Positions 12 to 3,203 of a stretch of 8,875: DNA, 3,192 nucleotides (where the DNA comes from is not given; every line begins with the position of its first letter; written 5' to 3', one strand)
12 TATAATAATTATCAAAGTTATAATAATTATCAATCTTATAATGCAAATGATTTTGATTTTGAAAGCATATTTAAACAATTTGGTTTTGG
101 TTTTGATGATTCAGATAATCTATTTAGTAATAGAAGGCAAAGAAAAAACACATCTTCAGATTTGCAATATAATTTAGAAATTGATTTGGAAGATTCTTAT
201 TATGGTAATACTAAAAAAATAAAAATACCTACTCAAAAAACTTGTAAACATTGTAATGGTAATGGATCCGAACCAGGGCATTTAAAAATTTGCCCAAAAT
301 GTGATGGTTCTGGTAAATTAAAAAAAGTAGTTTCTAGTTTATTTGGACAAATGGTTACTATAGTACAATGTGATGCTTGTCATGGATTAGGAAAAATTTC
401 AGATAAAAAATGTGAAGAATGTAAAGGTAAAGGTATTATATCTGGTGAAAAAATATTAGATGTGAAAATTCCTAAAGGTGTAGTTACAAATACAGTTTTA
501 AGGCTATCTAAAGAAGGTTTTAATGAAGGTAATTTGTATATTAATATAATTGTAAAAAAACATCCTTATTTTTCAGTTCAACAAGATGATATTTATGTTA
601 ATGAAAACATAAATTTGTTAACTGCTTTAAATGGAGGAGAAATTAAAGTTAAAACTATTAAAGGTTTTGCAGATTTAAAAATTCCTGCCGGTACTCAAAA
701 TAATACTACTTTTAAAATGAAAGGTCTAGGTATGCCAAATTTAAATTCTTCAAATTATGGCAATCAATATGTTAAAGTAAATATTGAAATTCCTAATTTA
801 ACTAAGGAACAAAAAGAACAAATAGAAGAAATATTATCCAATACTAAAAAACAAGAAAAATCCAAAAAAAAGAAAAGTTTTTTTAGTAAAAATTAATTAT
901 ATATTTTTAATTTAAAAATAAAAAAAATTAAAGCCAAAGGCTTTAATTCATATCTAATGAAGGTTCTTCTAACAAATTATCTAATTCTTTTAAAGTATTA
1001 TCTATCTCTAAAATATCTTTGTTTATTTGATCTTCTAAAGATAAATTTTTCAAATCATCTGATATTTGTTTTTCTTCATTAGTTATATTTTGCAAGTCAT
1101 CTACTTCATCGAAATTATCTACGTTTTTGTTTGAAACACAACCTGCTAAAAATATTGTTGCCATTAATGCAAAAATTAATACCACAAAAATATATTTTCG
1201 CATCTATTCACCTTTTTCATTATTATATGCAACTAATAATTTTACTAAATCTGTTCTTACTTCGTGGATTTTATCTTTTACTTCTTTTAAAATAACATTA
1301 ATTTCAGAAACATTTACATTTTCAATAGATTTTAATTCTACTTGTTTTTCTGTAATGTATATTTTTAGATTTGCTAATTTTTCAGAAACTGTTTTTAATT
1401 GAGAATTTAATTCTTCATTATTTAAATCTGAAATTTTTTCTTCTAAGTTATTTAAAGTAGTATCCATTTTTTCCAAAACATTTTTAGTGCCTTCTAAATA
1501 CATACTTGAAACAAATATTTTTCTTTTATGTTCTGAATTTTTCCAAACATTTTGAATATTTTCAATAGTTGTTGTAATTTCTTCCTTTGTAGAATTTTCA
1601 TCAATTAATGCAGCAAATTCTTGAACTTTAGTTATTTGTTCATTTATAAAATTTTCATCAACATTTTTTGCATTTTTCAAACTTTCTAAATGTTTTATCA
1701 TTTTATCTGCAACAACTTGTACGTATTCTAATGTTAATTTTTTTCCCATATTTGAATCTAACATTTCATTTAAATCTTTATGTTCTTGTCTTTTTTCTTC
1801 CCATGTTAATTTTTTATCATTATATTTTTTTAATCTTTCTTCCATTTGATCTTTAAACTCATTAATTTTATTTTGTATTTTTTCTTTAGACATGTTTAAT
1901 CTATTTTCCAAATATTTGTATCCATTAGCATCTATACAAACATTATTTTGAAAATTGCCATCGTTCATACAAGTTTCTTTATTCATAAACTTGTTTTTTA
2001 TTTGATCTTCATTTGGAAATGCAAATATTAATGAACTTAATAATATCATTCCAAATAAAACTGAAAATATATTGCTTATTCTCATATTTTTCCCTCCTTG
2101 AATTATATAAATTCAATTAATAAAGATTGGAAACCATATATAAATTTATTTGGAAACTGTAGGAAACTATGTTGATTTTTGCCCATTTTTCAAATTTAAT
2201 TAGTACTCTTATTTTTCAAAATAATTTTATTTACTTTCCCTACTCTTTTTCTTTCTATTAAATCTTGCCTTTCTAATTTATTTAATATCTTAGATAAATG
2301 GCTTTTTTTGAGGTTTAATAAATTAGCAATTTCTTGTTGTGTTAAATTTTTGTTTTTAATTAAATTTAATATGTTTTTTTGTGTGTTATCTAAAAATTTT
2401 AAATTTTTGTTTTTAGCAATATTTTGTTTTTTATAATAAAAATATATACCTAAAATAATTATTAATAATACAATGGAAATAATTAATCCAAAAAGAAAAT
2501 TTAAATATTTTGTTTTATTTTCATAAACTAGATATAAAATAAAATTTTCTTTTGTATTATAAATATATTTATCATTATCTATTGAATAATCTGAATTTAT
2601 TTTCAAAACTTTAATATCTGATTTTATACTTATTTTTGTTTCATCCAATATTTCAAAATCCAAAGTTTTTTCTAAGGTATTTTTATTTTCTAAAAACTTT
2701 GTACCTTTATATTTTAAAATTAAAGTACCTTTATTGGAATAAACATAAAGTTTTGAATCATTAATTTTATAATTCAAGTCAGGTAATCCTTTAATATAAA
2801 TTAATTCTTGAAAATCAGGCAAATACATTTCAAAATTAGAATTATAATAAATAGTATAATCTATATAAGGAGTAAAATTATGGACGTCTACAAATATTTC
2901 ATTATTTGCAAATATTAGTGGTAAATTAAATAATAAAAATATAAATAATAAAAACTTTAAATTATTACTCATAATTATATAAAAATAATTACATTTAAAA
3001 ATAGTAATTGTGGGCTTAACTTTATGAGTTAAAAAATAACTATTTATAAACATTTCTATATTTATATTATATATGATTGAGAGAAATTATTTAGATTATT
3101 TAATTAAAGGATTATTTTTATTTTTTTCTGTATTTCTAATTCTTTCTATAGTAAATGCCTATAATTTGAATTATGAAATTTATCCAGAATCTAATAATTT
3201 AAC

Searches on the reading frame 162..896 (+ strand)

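Call 9: search_protein_families(library=pfam, proteins=[window:162-896:+], max_evalue=1)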
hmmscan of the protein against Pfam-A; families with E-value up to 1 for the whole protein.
window:162-896:+ (244 aa): 9 families
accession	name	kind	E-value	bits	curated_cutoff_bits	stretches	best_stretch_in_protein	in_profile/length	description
PF01556.23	DnaJ_C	-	8.6e-41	139.9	26.6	1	1-211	1-152/152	DnaJ C terminal domain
PF00684.25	DnaJ_CXXCXGXG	-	3.4e-14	53.3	32.7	1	28-91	1-65/65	DnaJ central domain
PF15777.11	Anti-TRAP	-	1.8e-06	28.2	32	2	68-95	11-44/59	Tryptophan RNA-binding attenuator protein inhibitory protein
PF01155.25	HypA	-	0.0031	18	28.9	1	21-50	66-95/112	Hydrogenase/urease nickel incorporation, metallochaperone, hypA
PF25436.1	BSD2_CRD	-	0.0053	17.4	27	2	68-94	3-26/69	BSD2 cysteine rich domain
PF23733.2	GRXCR1-2_C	-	0.017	15.5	26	0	25-35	29-39/47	GRXCR1/2, C-terminal domain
PF17302.8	DUF5351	-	0.098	13.4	27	0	27-36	19-28/29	Family of unknown function (DUF5351)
PF20833.2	RNase_E_G_Thio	-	0.42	11.2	26.8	0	43-58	1-16/86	RNase E/G, Thioredoxin-like domain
PF25112.1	zf-AtTam37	-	0.81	10.9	27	0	21-58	3-35/111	AtTam37 zinc finger region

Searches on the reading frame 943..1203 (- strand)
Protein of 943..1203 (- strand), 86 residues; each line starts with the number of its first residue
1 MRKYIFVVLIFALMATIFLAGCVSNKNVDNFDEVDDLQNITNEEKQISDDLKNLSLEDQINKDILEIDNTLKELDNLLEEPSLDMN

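Call 9: search_protein_families(library=pfam, proteins=[window:943-1203:-], max_evalue=1)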
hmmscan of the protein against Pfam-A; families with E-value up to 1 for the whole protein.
window:943-1203:- (86 aa): 10 families
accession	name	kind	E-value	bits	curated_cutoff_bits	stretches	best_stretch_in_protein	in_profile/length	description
PF09716.15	ETRAMP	-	0.0055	17.1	29.1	1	1-52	1-45/81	Malarial early transcribed membrane protein (ETRAMP)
PF11337.13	DUF3139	-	0.0074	17.3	27.3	1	5-65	8-67/83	Protein of unknown function (DUF3139)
PF25686.1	Betaherpes_U91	-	0.043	13.7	27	1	6-53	22-65/157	Betaherpesvirus U91 protein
PF13476.12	AAA_23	-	0.044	14.8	27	1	27-78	149-200/201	AAA domain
PF17561.7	TssO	-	0.061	13.9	29.2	1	5-68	12-75/148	Type VI secretion system, TssO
PF10018.14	Med4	-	0.11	12.6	26.9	1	37-78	4-45/190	Vitamin-D-receptor interacting Mediator subunit 4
PF24226.1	DUF7442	-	0.2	12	23.8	0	6-45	35-72/79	Phage membrane protein Family of unknown function (DUF7442)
PF08510.17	PIG-P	-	0.23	11.8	39.3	1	2-64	42-105/121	PIG-P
PF12698.13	ABC2_membrane_3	-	0.32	10.5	31.6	1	5-83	4-79/347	ABC-2 family transporter protein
PF08139.17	LPAM_1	-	0.54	11.3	20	0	10-22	5-17/18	Prokaryotic membrane lipoprotein lipid attachment site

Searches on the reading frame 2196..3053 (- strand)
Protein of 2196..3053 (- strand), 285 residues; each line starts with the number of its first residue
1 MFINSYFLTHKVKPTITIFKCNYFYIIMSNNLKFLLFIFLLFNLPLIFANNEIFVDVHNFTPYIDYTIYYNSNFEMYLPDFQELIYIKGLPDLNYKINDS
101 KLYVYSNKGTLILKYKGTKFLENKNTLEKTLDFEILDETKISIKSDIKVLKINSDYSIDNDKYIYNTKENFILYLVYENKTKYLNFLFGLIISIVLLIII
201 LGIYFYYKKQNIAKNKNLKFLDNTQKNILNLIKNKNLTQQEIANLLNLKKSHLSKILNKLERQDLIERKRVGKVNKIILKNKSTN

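Call 9: search_protein_families(library=pfam, proteins=[window:2196-3053:-], max_evalue=1)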
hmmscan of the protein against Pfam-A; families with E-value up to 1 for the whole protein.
window:2196-3053:- (285 aa): 31 families (the best 25 are shown)
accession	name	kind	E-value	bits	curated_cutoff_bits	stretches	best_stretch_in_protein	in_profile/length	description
PF12802.13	MarR_2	-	3e-09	37.3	27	1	223-271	5-55/61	MarR family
PF13545.12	HTH_Crp_2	-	2.3e-08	34.3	27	1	236-272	22-56/70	Crp-like helix-turn-helix domain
PF01047.28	MarR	-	4.4e-08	33.3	24.6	1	228-270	8-51/59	MarR family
PF24034.1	DUF7343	-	2.4e-07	30.9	27.6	1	236-279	18-61/62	Domain of unknown function (DUF7343)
PF13412.12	HTH_24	-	2.8e-06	27.2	21.9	1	221-267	1-48/48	Winged helix-turn-helix DNA-binding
PF13463.12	HTH_27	-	1.3e-05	25.8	22.2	1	225-270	5-52/68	Winged helix DNA-binding domain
PF01978.25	TrmB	-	6.8e-05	23.1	25.6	1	230-271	16-57/68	Sugar-specific transcriptional regulator TrmB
PF01022.26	HTH_5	-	0.00011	22.4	22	1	222-267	1-46/47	Bacterial regulatory protein, arsR family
PF04545.22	Sigma70_r4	-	0.00017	21.4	24.1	1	221-258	5-42/50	Sigma-70, region 4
PF13744.12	HTH_37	-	0.00024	21.3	27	1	226-258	21-53/80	Helix-turn-helix domain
PF02082.26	Rrf2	-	0.00085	19.9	30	1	234-270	21-57/132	Iron-dependent Transcriptional regulator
PF14394.12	DUF4423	-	0.0012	19.1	30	1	229-276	27-76/165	Domain of unknown function (DUF4423)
PF02002.24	TFIIE_alpha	-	0.0012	19.1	22.9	1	223-271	13-62/105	TFIIE alpha subunit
PF01381.28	HTH_3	-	0.0014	19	23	1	231-259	4-32/55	Helix-turn-helix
PF01325.25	Fe_dep_repress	-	0.0062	17.2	26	1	234-268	20-54/60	Iron dependent repressor, N-terminal DNA binding domain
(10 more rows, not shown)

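Call 10: search_protein_families(library=ncbifam, proteins=[window:2196-3053:-], max_evalue=1)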
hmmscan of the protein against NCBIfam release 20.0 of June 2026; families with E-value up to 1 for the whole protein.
window:2196-3053:- (285 aa): 24 families
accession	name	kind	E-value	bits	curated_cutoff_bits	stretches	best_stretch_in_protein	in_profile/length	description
NF033789.1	repress_SdpR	subfamily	1.4e-07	31.4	100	1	222-273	7-58/79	autorepressor SdpR family transcription factor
NF033788.1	HTH_metalloreg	subfamily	6.9e-07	29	55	1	222-274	10-63/77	metalloregulator ArsR/SmtB family transcription factor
NF053606.1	Sta1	subfamily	1.6e-05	24.9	80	1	225-272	22-70/100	Sta1 family transcriptional regulator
NF038251.1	AdcR_fam_Zn_TF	equivalog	5.8e-05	23.3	175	1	221-278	34-91/143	zinc-dependent MarR family transcriptional regulator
NF040939.2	trans_reg_lrs14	equivalog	6.3e-05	23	90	1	222-272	20-72/103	Lrs14 family HTH-type transcriptional regulator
TIGR02937.1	sigma70-ECF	superfamily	0.00012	21.7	42.9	1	215-261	112-158/165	sigma-70 family RNA polymerase sigma factor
NF053755.1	MsvR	equivalog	0.00059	19.6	220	1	217-269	6-59/236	transcriptional factor MsvR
TIGR02980.1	SigBFG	subfamily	0.0018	18.1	234.35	1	211-259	169-217/227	SigB/SigF/SigG family RNA polymerase sigma factor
NF053777.1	Saro0803TransReg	equivalog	0.0024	17.6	200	1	221-271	33-86/140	Saro_0803 family transcriptional regulator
NF045593.1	bilirub_TF_BilQ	equivalog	0.0036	17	125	1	228-272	36-80/135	bilirubin utilization transcriptional regulator BilQ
NF008173.0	PRK10920.1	equivalog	0.0037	16.4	313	1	188-263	39-111/390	uroporphyrinogen-III C-methyltransferase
TIGR00738.1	rrf2_super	superfamily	0.0058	16.5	73.3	1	235-269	24-58/132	Rrf2 family transcriptional regulator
NF053756.1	MreA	equivalog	0.0094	15.8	100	1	217-272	12-67/110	MreA family transcriptional regulator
TIGR02479.1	FliA_WhiG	subfamily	0.017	14.8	189.6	1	215-259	170-214/224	FliA/WhiG family RNA polymerase sigma factor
TIGR01610.1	phage_O_Nterm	equivalog_domain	0.021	15.3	45.5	1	233-273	44-83/95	phage replication protein O, N-terminal domain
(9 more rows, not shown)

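Call 82: search_protein_families(library=padloc, proteins=[window:2196-3053:-], max_evalue=0.01)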
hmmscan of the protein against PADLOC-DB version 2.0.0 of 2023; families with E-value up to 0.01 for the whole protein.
window:2196-3053:- (285 aa): 13 families
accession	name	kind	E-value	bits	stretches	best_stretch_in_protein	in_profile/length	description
PDLC01438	Csa3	-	3.4e-05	22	1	219-275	144-197/305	"CAS-I,CAS-II,CAS-III,CAS-IV,CAS-V,CAS-VI; associated_signaling"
PDLC01858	CARF3--CARF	-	8e-05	20.6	1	219-270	140-191/204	-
PDLC03927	PsyrA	-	0.00012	19.4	1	211-270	335-389/398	-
PDLC01866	CARF3--CARF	-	0.00024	19.2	1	219-281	135-198/207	-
PDLC01853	CARF3--CARF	-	0.00034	18.4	1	219-270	134-188/209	-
PDLC01879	CARF3--CARF_TM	-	0.0011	16.7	1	177-276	100-208/222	-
PDLC01852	CARF3--CARF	-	0.0015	16.5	1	221-277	141-198/208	-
PDLC04368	PDC-M05A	-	0.0016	16.3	1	222-275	12-68/201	-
PDLC01434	CasR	-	0.0025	15.7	1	113-273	30-178/191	"CAS-I,CAS-II,CAS-III,CAS-IV,CAS-V,CAS-VI; associated_signaling"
PDLC01268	CasR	-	0.003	15.5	1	214-273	114-170/179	"CAS-I,CAS-II,CAS-III,CAS-IV,CAS-V,CAS-VI; associated_signaling"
PDLC04775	PDC-M69A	-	0.0047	15.4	1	222-272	6-56/113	-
PDLC01044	Csa3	-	0.0077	14.1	0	221-270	134-183/194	Type I-A associated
PDLC01848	CARF3--CARF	-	0.0079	13.9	0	219-275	133-189/197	-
